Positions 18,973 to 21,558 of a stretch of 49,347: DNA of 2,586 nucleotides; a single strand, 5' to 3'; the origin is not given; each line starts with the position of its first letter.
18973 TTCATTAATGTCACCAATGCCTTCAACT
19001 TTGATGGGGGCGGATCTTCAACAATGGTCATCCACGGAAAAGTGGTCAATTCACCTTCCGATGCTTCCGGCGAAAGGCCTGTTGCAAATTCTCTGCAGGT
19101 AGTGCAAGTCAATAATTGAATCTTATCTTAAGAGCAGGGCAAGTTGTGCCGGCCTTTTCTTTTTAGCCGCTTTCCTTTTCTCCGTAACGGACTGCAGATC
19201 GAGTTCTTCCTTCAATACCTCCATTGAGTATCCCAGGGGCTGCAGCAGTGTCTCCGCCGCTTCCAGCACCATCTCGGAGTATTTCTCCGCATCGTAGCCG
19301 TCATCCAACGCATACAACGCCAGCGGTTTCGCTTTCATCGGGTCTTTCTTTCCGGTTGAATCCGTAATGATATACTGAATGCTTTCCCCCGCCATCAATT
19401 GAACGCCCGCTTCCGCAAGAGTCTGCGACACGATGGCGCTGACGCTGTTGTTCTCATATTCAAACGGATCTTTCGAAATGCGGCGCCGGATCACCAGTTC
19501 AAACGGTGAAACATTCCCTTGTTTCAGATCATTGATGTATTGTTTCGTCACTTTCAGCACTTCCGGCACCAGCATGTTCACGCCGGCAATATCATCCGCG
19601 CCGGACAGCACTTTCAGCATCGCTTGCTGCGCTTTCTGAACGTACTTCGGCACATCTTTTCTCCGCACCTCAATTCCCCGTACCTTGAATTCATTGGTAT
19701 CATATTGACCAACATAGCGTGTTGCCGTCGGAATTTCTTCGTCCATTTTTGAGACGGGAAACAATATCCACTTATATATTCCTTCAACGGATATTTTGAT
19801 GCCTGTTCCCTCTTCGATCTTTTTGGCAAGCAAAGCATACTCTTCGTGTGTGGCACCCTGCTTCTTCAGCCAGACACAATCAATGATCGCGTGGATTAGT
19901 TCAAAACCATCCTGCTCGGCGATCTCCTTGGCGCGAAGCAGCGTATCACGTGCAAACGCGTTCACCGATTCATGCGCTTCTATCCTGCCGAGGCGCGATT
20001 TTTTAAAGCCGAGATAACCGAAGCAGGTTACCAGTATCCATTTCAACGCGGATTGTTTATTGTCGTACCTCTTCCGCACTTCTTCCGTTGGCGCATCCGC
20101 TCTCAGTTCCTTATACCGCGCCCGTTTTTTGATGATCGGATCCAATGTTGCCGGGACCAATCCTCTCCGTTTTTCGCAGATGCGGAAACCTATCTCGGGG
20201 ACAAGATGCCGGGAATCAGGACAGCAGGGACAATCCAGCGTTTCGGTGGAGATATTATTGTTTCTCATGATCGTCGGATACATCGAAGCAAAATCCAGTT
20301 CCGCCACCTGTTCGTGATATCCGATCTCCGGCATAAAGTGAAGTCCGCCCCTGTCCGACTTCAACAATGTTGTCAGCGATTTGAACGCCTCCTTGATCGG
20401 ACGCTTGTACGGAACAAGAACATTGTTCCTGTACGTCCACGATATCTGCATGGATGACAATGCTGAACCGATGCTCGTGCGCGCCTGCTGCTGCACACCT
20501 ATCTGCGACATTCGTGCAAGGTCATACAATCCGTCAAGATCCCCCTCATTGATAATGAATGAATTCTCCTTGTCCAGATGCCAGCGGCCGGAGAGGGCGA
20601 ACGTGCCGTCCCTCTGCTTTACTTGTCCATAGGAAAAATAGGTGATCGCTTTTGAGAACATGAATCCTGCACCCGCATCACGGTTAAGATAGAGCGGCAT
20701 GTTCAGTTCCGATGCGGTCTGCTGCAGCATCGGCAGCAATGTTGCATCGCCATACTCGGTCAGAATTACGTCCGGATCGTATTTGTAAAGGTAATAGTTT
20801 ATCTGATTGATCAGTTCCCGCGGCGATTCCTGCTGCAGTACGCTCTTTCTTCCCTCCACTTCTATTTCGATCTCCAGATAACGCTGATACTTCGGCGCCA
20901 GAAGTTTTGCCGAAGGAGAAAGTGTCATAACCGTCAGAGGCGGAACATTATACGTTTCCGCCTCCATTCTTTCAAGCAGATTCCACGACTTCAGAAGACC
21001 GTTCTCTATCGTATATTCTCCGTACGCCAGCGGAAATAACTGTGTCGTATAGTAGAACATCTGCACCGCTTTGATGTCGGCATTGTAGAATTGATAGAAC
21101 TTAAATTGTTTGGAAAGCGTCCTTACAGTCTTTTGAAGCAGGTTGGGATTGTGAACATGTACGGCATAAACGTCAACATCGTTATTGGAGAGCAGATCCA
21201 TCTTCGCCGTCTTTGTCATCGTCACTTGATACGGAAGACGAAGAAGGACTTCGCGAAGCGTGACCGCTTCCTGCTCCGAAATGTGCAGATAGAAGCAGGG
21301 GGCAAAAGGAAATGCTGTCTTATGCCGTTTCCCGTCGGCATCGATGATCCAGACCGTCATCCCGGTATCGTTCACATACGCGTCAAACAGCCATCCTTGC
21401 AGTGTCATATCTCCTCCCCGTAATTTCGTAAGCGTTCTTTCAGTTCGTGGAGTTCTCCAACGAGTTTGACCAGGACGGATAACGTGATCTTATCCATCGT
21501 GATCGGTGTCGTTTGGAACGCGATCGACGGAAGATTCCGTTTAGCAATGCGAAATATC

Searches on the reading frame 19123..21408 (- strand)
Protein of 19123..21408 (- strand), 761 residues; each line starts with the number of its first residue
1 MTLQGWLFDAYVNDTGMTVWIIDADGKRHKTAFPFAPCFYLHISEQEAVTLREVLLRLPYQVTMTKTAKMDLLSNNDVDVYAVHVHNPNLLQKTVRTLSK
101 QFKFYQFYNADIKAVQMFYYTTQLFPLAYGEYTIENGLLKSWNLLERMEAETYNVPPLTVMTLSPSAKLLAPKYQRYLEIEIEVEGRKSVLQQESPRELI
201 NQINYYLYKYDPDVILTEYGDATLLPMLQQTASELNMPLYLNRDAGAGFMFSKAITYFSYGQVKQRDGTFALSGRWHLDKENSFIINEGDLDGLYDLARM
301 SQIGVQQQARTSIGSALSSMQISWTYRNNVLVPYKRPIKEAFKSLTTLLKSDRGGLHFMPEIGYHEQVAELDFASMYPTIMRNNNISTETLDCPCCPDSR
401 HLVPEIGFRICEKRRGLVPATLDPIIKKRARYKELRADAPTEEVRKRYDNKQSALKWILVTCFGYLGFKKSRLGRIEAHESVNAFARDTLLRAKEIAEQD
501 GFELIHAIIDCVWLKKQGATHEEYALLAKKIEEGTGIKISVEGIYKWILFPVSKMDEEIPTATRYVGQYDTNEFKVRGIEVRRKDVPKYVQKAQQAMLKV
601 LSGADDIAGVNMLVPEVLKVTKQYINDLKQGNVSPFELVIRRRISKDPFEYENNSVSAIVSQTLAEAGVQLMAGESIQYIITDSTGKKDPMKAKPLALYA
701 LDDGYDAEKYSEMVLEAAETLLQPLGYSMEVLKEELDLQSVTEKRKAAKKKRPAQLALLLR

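Call 6: search_protein_families(library=pfam, proteins=[window:19123-21408:-], max_evalue=0.1)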
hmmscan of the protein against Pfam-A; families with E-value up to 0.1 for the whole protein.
window:19123-21408:- (761 aa): 2 families
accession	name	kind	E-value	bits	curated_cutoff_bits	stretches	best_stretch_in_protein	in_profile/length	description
PF00136.26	DNA_pol_B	-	2.9e-33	115.8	23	1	352-724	43-452/453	DNA polymerase family B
PF03104.25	DNA_pol_B_exo1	-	0.061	13.1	23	0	185-280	133-224/242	DNA polymerase family B, exonuclease domain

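Call 7: search_protein_families(library=ncbifam, proteins=[window:19123-21408:-], max_evalue=0.1)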
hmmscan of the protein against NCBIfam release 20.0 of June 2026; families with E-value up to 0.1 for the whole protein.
window:19123-21408:- (761 aa): 9 families
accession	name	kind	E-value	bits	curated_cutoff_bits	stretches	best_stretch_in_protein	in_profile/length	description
NF004418.0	PRK05761.1-4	subfamily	5.7e-116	388.5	692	1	11-737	7-705/717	type B DNA-directed DNA polymerase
NF004416.0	PRK05761.1-2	equivalog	2e-112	376.8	516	1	6-690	2-622/665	type B DNA-directed DNA polymerase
NF004417.0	PRK05761.1-3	equivalog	1.1e-50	172.6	780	1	297-735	426-854/858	DNA-directed DNA polymerase I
NF004419.0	PRK05761.1-5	equivalog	3.7e-46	157.5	1285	1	297-732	493-920/932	DNA-directed DNA polymerase I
NF004415.0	PRK05761.1-1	equivalog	1.9e-34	118.7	1289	1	297-742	435-874/883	DNA-directed DNA polymerase I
TIGR00592.1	pol2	superfamily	2.1e-26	92.3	239.95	1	327-691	765-1139/1176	DNA polymerase (pol2)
NF004421.0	PRK05762.1-2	equivalog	7e-14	51.1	570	1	354-685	413-748/795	DNA polymerase II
NF004422.0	PRK05762.1-4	equivalog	5.4e-10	38.3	1103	1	353-599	404-660/789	DNA polymerase II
NF004420.0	PRK05762.1-1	equivalog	1.6e-07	30.4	1435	1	354-524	401-561/783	DNA polymerase II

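Call 11: find_homologous_proteins(query=window:19123-21408:-, max_evalue=1e-20)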
Query window:19123-21408:- (761 aa): 3564 proteins with E <= 1e-20 among 8000 candidates; the best 120 are listed.
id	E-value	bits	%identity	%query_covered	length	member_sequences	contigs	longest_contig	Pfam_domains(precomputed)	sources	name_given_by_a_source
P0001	0.0e+0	1675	97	100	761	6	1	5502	PF00136.27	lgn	-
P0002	0.0e+0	1500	86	100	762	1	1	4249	PF00136.27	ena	-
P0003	0.0e+0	1489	84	100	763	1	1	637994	PF00136.27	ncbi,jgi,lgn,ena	ncbi:MAG: DNA polymerase domain-containing protein [Bacteroidota bacterium]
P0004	0.0e+0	1482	85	100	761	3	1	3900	PF00136.27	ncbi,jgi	jgi:DNA polymerase elongation subunit (family B)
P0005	0.0e+0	1481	84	100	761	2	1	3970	PF00136.27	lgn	-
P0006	0.0e+0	1478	86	100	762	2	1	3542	PF00136.27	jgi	-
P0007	0.0e+0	1476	83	100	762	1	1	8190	PF00136.27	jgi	jgi:DNA polymerase-2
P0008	0.0e+0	1470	83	100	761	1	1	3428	PF00136.27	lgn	-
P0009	0.0e+0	1454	83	100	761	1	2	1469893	PF00136.27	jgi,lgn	jgi:DNA polymerase-2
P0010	0.0e+0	1429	81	100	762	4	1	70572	PF00136.27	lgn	-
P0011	0.0e+0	1423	82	98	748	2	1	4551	PF00136.27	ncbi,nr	ncbi:MAG: hypothetical protein M0R68_14145, partial [Bacteroidetes bacterium]|nr:hypothetical protei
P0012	0.0e+0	1410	80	100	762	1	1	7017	PF00136.27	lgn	-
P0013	0.0e+0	1407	79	100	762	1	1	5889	PF00136.27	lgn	-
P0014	0.0e+0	1362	77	100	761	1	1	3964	PF00136.27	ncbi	-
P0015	0.0e+0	1316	75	99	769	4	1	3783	PF00136.27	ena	-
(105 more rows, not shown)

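Call 13: find_related_loci(query=A1, collection=genome_contigs, flank=6000)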
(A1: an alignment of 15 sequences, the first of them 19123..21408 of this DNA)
Query A1 (761 aa) in genome_contigs; peptide patterns used: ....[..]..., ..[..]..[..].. (x = any residue, [..] = any of these).
599 stretches matched a pattern (row limit reached: there are more); 585 encode a relative of the query (tblastn E <= 1e-3); the best 80 are kept; 80 distinct loci.
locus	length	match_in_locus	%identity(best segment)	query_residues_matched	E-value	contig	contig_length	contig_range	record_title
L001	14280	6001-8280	84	1-760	0e+0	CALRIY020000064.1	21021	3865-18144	MAG: Synechococcus sp. UW140 isolate JJ-AX1-329-1-mx-bin491 genome assembly, contig: JJ-MOM7-71-C268, whole genome shotg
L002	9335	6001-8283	80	1-761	0e+0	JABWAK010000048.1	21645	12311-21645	MAG: Bacteroidetes bacterium isolate MAG_2 scaffold_2457, whole genome shotgun sequence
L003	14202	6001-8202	66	1-734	0e+0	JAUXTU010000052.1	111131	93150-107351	MAG: Bacteroidota bacterium isolate C13_metabat.bin.24 C13_k141_223667, whole genome shotgun sequence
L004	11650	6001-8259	64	1-756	0e+0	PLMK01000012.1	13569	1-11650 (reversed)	MAG: Ignavibacteriae bacterium isolate fen_1300 73.20120800_E3D.21_contig_32408, whole genome shotgun sequence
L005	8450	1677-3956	63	1-759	0e+0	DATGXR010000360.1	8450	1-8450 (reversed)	MAG TPA_asm: Bacteroidota bacterium isolate SMAG_U10614 k141_480763, whole genome shotgun sequence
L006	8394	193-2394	66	1-734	0e+0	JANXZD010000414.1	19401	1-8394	MAG: Bacteroidetes bacterium isolate GL140_4_metabat_238_sub GL140_4_k141_2377883, whole genome shotgun sequence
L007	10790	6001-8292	62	1-761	0e+0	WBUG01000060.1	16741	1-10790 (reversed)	MAG: Bacteroidetes bacterium isolate SB10 contig_1496, whole genome shotgun sequence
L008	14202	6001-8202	64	1-734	0e+0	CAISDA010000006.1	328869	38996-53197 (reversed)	MAG: uncultured Ignavibacteriae bacterium isolate MJ-time_bin-6381 genome assembly, contig: bin-6381:06/89, whole genome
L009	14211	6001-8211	64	1-737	0e+0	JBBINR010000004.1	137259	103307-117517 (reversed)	MAG: Ignavibacteriales bacterium isolate PGS172224_bin_260 NODE_81_length_137259_cov_1.24764, whole genome shotgun seque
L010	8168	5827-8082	63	5-758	0e+0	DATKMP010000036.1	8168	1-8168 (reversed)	MAG TPA_asm: Bacteroidota bacterium isolate SMAG_U14714 k141_429094, whole genome shotgun sequence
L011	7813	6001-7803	64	1-601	0e+0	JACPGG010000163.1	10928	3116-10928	MAG: Ignavibacteriales bacterium isolate NC_groundwater_381_Ag_B-0.1um_46_8 GD18-4_B1_scaffold_1385770, whole genome sho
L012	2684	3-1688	69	173-734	0e+0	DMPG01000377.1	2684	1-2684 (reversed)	MAG TPA_asm: Bacteroidetes bacterium isolate UBA8401 contig_76216, whole genome shotgun sequence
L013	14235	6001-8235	52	2-747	0e+0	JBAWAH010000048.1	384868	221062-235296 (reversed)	MAG: Bacteroidota bacterium isolate MFD09378_ilm_asm_bin8 k127_71890, whole genome shotgun sequence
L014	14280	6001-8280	49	1-759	0e+0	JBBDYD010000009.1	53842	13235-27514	MAG: Bacteroidota bacterium isolate LejiaD_53_15 Lejia_D_1068_length_53842_cov_9, whole genome shotgun sequence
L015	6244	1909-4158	50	2-752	0e+0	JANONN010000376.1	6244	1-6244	MAG: Ignavibacteriales bacterium isolate VAR_43_metabat_382 VAR_43_k141_3264090, whole genome shotgun sequence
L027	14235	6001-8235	49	2-745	0e+0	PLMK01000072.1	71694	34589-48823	MAG: Ignavibacteriae bacterium isolate fen_1300 73.20120800_E3D.21_contig_2008, whole genome shotgun sequence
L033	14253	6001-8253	64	1-749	0e+0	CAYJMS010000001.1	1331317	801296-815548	MAG TPA_asm: uncultured Chitinophagaceae bacterium isolate ERP124720_co1_92 genome assembly, contig: NODE_4_length_13313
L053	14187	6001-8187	48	1-730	0e+0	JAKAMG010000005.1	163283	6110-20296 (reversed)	MAG: Bacteroidetes bacterium isolate WY5.bin159 NODE_133_length_163283_cov_15.187986, whole genome shotgun sequence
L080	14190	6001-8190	41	3-734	0e+0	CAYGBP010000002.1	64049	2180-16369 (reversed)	MAG TPA_asm: uncultured Nitrospirota bacterium isolate ERP108616_co2_62 genome assembly, contig: NODE_402_length_64049_c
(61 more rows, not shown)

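Call 20: search_protein_families(library=pfam, proteins=[L007:4140-4784:+, L033:4064-4708:+, L013:1602-2255:-, L027:4090-4914:-, L053:4102-4761:+, L080:3735-4340:+], max_evalue=0.01)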
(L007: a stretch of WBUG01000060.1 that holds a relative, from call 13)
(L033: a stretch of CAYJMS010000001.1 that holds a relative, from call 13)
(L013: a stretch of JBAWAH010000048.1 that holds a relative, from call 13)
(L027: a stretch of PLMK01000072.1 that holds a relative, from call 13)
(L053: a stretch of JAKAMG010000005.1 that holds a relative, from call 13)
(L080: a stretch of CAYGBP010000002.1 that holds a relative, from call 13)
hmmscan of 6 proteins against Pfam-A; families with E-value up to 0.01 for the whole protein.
L007:4140-4784:+ (214 aa): 2 families
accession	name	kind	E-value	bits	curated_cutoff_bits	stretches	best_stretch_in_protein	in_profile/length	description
PF00717.28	Peptidase_S24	-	1.4e-28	99.4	23.3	1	77-193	1-116/116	Peptidase S24-like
PF01726.22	LexA_DNA_bind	-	4.6e-14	52.4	23.7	1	3-65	2-65/65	LexA DNA binding domain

L033:4064-4708:+ (214 aa): 3 families
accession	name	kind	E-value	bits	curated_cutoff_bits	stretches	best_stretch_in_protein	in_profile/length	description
PF00717.28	Peptidase_S24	-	3.6e-28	98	23.3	1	77-193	1-116/116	Peptidase S24-like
PF01726.22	LexA_DNA_bind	-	3.1e-15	56.1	23.7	1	3-65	2-65/65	LexA DNA binding domain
PF12840.13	HTH_20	-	0.0091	16.4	27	0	26-50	18-42/51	Helix-turn-helix domain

L013:1602-2255:- (217 aa): 7 families
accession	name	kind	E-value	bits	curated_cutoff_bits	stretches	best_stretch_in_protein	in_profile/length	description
PF00717.28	Peptidase_S24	-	8.9e-24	83.9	23.3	1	114-210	15-115/116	Peptidase S24-like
PF12844.13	HTH_19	-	3.1e-11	43.4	30.2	1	6-68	1-63/64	Helix-turn-helix domain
PF01381.28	HTH_3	-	1.4e-10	41.5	23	1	9-54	1-46/55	Helix-turn-helix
PF13560.12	HTH_31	-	6.6e-09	36.4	27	1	5-57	2-55/64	Helix-turn-helix domain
PF10502.14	Peptidase_S26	-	8.1e-05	23.1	22.9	1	134-179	26-78/168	Signal peptidase, peptidase S26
PF07022.19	Phage_CI_repr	-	0.00071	20.3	22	1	20-71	15-65/65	Bacteriophage CI repressor helix-turn-helix domain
PF13413.12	HTH_25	-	0.00092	19.4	24.6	1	9-40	2-33/62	Helix-turn-helix domain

L027:4090-4914:- (274 aa): 6 families
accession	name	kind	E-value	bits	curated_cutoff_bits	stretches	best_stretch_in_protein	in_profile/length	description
PF00717.28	Peptidase_S24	-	9e-26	90.3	23.3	1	158-264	4-112/116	Peptidase S24-like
PF12844.13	HTH_19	-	7.7e-08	32.6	30.2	1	65-127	2-64/64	Helix-turn-helix domain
PF01381.28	HTH_3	-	1.6e-07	31.7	23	1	75-121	9-55/55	Helix-turn-helix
PF07022.19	Phage_CI_repr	-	1.7e-07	31.9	22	1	66-128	5-64/65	Bacteriophage CI repressor helix-turn-helix domain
PF10502.14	Peptidase_S26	-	1.2e-05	25.7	22.9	1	191-235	26-77/168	Signal peptidase, peptidase S26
PF13560.12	HTH_31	-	0.00022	21.9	27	1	64-116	3-56/64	Helix-turn-helix domain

L053:4102-4761:+ (219 aa): 4 families
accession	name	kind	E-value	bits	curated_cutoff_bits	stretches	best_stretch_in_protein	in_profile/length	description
PF00717.28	Peptidase_S24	-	2.4e-24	85.7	23.3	1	85-201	1-116/116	Peptidase S24-like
PF01726.22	LexA_DNA_bind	-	3.7e-16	59.1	23.7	1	11-73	1-64/65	LexA DNA binding domain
PF12802.13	MarR_2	-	0.0023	18.5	27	1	14-69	3-54/61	MarR family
PF01047.28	MarR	-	0.0041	17.4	24.6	1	37-69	19-51/59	MarR family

L080:3735-4340:+ (201 aa): 2 families
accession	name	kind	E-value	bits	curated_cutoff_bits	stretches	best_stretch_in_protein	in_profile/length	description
PF00717.28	Peptidase_S24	-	1.1e-34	119.1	23.3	1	78-193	1-116/116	Peptidase S24-like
PF01726.22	LexA_DNA_bind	-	2.6e-19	69.2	23.7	1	3-62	2-61/65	LexA DNA binding domain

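Call 40: find_related_loci(query=A2, collection=metagenome_contigs, flank=4000)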
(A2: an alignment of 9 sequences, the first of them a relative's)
Query A2 (214 aa) in metagenome_contigs; peptide patterns used: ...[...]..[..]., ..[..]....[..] (x = any residue, [..] = any of these).
204 stretches matched a pattern; 54 encode a relative of the query (tblastn E <= 1e-3); 54 distinct loci.
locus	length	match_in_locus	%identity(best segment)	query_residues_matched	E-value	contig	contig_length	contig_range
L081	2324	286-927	100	1-214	5e-153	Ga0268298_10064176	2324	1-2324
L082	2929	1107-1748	89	1-214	9e-138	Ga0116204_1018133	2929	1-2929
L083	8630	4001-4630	71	5-214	3e-106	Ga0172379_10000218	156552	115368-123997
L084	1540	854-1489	71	3-214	1e-113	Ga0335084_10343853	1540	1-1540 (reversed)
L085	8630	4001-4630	71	5-214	6e-106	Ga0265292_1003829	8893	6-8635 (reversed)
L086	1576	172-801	69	5-214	6e-112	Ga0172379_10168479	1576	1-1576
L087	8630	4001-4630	70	5-214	2e-104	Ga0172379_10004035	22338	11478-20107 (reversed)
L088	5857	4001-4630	70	5-214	1e-104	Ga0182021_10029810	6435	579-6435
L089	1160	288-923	69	3-214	5e-113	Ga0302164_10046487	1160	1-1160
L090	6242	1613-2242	72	5-214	5e-104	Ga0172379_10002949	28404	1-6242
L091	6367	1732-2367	67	3-214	7e-102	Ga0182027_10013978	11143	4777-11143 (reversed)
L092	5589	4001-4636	67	3-214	3e-100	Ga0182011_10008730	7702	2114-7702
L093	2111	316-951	67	3-214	1e-104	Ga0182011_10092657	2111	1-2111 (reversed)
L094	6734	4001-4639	66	2-214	2e-99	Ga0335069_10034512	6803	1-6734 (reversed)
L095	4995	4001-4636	66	3-214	1e-99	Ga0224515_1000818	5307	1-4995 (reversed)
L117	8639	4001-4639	58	3-214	2e-88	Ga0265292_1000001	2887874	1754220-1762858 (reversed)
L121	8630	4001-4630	69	5-214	1e-103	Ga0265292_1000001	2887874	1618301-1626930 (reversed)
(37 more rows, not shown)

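Call 44: find_encoding_contigs(protein=window:19123-21408:-, flank=1000, max_places=5)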
Protein window:19123-21408:- (761 aa): 16 contigs read that carry it; 5 places shown.
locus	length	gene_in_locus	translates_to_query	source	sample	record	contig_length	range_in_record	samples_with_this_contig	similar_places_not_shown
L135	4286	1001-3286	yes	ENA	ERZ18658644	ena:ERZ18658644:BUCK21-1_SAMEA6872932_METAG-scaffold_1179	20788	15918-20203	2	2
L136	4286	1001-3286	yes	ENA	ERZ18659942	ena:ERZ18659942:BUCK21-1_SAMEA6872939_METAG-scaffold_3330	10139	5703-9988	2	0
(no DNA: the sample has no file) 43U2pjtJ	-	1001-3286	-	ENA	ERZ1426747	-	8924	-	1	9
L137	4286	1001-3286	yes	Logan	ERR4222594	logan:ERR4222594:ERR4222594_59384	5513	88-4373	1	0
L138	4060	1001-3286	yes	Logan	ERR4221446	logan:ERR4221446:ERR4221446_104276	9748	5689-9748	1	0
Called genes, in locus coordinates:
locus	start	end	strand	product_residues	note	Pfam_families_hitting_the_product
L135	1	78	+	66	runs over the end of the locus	-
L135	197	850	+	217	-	-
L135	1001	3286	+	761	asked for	PF00136:DNA_pol_B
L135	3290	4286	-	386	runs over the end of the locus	PF09992:NAGPA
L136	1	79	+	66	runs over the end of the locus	-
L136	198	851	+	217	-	-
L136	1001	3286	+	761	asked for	PF00136:DNA_pol_B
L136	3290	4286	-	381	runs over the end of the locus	?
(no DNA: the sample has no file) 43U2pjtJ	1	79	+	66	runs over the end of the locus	-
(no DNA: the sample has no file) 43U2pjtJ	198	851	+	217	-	-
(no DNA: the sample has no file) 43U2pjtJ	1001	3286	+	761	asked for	PF00136:DNA_pol_B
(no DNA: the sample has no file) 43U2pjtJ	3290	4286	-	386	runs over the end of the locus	PF09992:NAGPA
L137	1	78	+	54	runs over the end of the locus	?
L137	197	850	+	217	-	-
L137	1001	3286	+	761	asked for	PF00136:DNA_pol_B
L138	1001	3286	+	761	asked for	PF00136:DNA_pol_B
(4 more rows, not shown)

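Call 51: search_solved_structures(query=L117:3989-4642:+, show_alignments=2, max_evalue=0.00001)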
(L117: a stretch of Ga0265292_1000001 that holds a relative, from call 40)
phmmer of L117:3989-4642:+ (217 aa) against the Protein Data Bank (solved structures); distinct sequences matched with E-value up to 0.00001: 21.
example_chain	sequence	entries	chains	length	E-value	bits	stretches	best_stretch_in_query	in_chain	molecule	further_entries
7ocj_A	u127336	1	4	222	1.9e-38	135.6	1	6-201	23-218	LexA repressor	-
7b5g_A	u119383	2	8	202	1.9e-38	135.5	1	6-201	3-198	LexA repressor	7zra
1jhh_A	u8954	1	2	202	5e-38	134.2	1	6-201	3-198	LEXA REPRESSOR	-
8trg_I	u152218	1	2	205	1e-37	133.2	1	6-201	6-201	LexA repressor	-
3jso_A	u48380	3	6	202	1.3e-37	132.8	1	6-201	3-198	LexA repressor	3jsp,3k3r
1jhf_A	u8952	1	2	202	1.8e-37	132.3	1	6-201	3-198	LEXA REPRESSOR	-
8s7g_A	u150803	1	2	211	3.3e-31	111.9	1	6-200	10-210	LexA repressor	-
3k2z_A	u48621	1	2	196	1.4e-26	96.8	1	7-202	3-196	LexA repressor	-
1jhc_A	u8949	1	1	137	1.9e-21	80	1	72-201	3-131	LEXA REPRESSOR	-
8gms_A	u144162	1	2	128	1.1e-19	74.2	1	77-201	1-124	LexA repressor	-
1jhe_A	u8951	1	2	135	6.1e-19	71.8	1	72-201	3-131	LEXA REPRESSOR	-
8b0v_A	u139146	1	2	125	1.3e-15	61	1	77-200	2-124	LexA repressor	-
1ay9_A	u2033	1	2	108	3.8e-13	52.9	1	114-202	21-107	UMUD PROTEIN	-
1i4v_A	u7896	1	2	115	4.1e-13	52.8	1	113-202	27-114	UMUD' PROTEIN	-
1lea_A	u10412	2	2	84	4.3e-13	52.7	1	6-85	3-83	LEXA REPRESSOR DNA BINDING DOMAIN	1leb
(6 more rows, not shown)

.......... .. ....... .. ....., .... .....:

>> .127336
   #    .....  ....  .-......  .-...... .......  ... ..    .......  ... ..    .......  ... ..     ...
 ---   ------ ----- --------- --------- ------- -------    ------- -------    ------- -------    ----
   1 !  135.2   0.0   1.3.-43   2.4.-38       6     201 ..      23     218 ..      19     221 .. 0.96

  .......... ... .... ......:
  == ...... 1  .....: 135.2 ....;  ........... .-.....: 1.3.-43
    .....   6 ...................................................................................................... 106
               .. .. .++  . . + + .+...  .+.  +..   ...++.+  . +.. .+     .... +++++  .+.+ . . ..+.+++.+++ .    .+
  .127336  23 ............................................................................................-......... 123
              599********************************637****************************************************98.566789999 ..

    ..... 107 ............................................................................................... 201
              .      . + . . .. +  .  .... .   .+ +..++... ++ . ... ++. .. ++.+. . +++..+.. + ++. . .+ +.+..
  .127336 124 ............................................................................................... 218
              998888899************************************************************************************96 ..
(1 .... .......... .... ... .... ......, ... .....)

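Call 55: find_homologous_proteins(query=L121:4001-4633:+, max_evalue=1e-40)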
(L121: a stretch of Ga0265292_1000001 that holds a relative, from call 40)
Query L121:4001-4633:+ (210 aa): 149 proteins with E <= 1e-40 among 1405 candidates; the best 120 are listed.
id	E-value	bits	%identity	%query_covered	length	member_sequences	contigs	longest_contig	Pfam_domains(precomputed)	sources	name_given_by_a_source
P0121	3.4e-132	456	100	100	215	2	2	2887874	PF00717.29,PF01726.23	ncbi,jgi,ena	ncbi:MAG: transcriptional repressor LexA [Bacteroidota bacterium]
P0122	1.7e-122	424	92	100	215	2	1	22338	PF00717.29,PF01726.23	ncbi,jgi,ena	ncbi:MAG: transcriptional repressor LexA [Bacteroidota bacterium]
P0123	2.2e-122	424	91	100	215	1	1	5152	PF00717.29,PF01726.23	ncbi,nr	ncbi:MAG: repressor LexA [Bacteroidetes bacterium]|nr:repressor LexA [Bacteroidota bacterium]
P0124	3.7e-121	420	91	100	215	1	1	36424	PF00717.29,PF01726.23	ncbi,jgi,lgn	jgi:repressor LexA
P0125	5.6e-121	419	91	100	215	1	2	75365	PF00717.29,PF01726.23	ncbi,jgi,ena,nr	ncbi:MAG: transcriptional repressor LexA [Bacteriovoracaceae bacterium]|nr:transcriptional repressor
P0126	1.0e-120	418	90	100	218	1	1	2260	PF00717.29,PF01726.23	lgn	-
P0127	1.5e-120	418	90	100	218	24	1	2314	PF00717.29,PF01726.23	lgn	-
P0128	2.9e-120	417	90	100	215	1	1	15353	PF00717.29,PF01726.23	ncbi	-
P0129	5.3e-120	416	91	100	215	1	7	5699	PF00717.29,PF01726.23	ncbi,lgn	-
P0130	8.3e-120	416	90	100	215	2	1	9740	PF00717.29,PF01726.23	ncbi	-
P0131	9.9e-120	415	90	100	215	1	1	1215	PF00717.29,PF01726.23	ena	-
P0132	2.8e-119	414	90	100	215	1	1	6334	PF00717.29,PF01726.23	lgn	-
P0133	3.5e-119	414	90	100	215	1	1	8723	PF00717.29,PF01726.23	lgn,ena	-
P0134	9.0e-119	412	90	100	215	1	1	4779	PF00717.29,PF01726.23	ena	-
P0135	1.8e-118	411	90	100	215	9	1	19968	PF00717.29,PF01726.23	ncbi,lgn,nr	ncbi:MAG: transcriptional repressor LexA [Bacteroidota bacterium]|nr:transcriptional repressor LexA 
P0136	2.4e-118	411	90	100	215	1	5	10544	PF00717.29,PF01726.23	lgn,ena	-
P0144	2.0e-110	385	82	100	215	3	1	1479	PF00717.29,PF01726.23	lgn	-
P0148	2.4e-102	359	77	100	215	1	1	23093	PF00717.29,PF01726.23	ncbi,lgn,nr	ncbi:MAG: transcriptional repressor LexA [Bacteroidota bacterium]|nr:transcriptional repressor LexA 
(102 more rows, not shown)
